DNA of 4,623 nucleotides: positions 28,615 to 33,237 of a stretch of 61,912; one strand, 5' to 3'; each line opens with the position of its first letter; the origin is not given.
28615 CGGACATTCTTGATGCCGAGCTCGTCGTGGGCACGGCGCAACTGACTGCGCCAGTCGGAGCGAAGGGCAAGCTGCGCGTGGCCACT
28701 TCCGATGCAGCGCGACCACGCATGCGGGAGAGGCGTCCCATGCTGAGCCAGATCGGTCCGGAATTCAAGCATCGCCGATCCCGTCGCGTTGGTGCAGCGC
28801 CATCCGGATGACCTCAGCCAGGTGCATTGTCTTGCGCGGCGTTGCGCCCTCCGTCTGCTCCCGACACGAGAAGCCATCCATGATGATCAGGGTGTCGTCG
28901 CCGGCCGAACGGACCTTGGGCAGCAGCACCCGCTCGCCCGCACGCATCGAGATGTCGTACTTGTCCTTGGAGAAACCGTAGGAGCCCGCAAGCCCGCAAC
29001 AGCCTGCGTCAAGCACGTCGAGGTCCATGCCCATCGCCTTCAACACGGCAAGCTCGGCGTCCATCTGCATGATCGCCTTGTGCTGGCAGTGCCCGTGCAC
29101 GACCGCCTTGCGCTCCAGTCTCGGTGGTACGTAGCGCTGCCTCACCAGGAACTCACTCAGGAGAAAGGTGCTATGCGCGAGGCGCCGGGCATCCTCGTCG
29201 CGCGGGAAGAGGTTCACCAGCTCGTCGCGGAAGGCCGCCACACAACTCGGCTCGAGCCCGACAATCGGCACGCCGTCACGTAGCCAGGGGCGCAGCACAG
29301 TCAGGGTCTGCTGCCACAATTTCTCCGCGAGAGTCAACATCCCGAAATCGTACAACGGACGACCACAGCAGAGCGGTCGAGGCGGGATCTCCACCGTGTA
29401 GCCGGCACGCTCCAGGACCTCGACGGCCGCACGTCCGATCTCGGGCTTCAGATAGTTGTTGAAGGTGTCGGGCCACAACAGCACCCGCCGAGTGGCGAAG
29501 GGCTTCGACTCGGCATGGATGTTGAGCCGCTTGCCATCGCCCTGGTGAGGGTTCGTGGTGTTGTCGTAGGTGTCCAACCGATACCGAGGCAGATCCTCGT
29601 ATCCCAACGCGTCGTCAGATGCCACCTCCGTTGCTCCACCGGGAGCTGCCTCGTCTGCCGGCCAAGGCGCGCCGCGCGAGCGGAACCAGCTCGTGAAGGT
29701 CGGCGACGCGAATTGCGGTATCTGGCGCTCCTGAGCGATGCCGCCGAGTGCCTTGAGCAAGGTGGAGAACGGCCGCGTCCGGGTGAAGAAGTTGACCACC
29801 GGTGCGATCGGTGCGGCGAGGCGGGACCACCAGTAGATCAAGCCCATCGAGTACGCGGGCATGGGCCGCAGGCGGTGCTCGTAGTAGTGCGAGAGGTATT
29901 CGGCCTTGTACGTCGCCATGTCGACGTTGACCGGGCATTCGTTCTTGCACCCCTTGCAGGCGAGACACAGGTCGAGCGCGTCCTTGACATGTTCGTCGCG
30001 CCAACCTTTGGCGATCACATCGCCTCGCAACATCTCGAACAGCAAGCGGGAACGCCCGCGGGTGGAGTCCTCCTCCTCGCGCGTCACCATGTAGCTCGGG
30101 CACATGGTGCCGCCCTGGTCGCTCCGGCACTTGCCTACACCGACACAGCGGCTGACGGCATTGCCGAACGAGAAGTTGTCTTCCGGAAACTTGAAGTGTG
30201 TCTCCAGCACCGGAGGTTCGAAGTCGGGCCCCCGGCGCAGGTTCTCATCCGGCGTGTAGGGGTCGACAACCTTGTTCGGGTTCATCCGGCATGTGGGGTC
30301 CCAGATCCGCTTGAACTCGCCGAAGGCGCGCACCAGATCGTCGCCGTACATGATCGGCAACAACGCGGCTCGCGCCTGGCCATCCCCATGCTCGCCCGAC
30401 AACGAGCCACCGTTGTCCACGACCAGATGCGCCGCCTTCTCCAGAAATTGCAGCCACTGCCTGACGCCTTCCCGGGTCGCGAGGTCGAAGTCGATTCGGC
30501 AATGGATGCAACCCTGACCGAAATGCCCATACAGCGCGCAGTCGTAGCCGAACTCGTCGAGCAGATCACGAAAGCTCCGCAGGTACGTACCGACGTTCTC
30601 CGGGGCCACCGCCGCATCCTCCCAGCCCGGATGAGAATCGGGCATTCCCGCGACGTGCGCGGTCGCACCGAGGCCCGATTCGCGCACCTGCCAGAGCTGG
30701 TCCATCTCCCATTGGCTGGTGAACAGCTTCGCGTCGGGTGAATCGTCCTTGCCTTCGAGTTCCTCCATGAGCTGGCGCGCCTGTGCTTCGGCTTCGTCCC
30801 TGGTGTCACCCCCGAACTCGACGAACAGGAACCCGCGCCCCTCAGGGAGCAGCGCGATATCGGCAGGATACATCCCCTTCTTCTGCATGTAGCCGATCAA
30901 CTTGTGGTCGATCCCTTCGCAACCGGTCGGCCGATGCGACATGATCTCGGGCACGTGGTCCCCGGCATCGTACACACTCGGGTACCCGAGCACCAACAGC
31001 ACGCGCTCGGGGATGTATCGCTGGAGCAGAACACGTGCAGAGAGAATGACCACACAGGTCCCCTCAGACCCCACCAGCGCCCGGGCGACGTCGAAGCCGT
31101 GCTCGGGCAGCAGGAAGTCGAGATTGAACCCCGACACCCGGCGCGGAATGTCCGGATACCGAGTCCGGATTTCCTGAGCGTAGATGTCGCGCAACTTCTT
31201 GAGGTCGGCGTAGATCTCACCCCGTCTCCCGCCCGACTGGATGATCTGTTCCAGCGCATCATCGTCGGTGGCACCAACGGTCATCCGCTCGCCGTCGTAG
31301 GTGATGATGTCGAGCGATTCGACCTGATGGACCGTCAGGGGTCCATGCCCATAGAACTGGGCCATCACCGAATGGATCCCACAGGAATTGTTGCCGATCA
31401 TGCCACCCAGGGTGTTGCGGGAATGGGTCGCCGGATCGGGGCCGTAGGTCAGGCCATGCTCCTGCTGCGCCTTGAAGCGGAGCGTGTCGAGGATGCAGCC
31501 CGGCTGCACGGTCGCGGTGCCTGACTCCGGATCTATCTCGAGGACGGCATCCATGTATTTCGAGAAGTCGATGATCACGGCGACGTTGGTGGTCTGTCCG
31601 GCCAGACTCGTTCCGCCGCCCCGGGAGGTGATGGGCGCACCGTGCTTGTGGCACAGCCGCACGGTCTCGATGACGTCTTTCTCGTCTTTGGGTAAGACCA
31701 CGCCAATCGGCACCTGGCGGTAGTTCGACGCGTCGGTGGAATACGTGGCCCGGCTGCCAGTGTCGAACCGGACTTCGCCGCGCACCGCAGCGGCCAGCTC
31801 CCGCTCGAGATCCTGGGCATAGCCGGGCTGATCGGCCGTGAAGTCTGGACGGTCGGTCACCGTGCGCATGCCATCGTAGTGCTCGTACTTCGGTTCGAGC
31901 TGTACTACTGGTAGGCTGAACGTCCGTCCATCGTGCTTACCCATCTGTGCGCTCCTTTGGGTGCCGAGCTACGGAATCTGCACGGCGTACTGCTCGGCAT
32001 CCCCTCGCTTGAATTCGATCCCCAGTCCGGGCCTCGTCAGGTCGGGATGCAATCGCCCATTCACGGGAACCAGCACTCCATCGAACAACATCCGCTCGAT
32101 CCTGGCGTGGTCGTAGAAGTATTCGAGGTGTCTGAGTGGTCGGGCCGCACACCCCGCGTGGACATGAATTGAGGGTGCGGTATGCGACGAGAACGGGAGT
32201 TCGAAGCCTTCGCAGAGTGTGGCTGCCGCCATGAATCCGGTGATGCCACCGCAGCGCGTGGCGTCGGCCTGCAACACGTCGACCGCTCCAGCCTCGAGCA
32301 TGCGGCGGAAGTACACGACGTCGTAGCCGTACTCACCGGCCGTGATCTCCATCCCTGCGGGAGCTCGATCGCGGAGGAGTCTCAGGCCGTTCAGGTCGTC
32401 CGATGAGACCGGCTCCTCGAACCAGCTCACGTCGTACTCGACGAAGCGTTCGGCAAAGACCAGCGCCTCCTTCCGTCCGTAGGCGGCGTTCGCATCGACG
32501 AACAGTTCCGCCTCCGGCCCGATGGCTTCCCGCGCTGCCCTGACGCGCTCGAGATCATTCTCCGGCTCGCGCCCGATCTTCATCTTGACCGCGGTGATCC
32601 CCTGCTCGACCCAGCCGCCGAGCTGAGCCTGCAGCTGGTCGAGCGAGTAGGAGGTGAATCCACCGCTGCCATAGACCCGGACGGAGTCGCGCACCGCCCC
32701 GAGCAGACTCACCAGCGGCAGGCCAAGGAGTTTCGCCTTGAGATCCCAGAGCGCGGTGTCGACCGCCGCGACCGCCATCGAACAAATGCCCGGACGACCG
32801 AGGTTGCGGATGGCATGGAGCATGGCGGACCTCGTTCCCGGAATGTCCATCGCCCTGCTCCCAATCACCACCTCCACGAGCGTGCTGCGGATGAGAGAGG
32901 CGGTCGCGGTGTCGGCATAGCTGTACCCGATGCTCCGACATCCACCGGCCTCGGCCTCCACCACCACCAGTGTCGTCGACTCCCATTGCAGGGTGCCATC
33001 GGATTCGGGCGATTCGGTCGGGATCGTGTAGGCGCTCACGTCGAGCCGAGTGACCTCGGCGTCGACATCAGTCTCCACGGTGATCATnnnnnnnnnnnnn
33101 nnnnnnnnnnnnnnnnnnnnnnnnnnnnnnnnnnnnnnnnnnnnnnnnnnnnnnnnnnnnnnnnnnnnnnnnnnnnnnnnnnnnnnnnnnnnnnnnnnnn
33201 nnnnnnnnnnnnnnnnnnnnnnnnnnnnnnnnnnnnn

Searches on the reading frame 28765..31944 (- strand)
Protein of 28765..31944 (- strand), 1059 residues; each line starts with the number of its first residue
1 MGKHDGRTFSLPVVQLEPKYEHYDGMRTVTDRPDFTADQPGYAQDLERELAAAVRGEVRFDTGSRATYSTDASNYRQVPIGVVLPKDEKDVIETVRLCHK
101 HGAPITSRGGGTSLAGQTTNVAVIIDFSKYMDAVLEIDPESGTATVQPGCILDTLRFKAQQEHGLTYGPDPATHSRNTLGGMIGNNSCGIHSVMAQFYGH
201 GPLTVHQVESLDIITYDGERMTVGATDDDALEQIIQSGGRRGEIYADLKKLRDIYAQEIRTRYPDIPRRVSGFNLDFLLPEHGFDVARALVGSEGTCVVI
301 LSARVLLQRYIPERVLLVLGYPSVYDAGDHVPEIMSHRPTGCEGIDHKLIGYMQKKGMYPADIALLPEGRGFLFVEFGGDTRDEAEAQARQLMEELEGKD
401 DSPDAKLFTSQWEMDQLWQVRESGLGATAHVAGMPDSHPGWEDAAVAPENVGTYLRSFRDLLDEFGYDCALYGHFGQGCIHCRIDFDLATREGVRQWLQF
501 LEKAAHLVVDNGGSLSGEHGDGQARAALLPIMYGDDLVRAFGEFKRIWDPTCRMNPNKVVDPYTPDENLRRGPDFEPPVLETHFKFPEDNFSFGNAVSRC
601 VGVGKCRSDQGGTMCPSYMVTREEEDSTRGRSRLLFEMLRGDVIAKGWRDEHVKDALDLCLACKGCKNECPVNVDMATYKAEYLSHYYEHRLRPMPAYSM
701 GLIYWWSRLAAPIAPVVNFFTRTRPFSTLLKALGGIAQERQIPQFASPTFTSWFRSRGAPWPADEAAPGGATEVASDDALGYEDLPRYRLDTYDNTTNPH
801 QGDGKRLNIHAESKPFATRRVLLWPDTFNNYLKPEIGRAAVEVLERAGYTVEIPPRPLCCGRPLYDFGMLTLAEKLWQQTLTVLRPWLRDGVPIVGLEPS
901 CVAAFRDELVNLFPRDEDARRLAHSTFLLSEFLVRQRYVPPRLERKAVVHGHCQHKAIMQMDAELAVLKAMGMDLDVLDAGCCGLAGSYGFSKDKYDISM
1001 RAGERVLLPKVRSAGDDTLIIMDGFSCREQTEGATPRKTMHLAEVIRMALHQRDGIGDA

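Call 32: search_protein_families(library=pfam, proteins=[window:28765-31944:-], max_evalue=0.00001)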
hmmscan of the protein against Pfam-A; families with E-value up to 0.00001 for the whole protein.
window:28765-31944:- (1059 aa): 5 families
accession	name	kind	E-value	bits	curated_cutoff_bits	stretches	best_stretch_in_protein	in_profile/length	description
PF02913.24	FAD-oxidase_C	-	5.7e-44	151.1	21.2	1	313-559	4-248/248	FAD linked oxidases, C-terminal domain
PF01565.28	FAD_binding_4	-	5.4e-32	110.8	26.4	1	79-223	1-138/139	FAD binding domain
PF13183.11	Fer4_8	-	6.6e-09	36.6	27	1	597-674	2-68/68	4Fe-4S dicluster domain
PF02754.22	CCG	-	1e-07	32.4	20.6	0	830-905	11-84/85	Cysteine-rich domain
PF13534.11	Fer4_17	-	5.3e-06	27.3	22.2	0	599-675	1-61/61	4Fe-4S dicluster domain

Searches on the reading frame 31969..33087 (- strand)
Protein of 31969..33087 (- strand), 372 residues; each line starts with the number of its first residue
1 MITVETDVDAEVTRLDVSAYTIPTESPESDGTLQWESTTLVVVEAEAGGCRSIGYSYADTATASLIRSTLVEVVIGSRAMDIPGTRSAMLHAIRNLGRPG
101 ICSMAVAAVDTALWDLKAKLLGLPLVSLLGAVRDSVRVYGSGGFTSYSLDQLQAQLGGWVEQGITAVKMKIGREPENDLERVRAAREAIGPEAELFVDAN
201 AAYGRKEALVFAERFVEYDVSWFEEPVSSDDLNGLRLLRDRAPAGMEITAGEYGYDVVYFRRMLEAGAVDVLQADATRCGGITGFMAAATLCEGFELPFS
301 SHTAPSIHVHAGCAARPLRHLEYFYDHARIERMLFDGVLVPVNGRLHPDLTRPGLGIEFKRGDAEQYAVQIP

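Call 33: search_protein_families(library=pfam, proteins=[window:31969-33087:-], max_evalue=0.00001)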
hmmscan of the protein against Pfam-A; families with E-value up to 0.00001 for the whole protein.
window:31969-33087:- (372 aa): 2 families
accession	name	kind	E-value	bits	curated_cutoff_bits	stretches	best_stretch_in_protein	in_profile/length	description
PF13378.12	MR_MLE_C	-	8e-62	209.2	29.4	1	153-360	3-216/219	Enolase C-terminal domain-like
PF02746.21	MR_MLE_N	-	1e-12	48.7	22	1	36-130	24-117/117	Mandelate racemase / muconate lactonizing enzyme, N-terminal domain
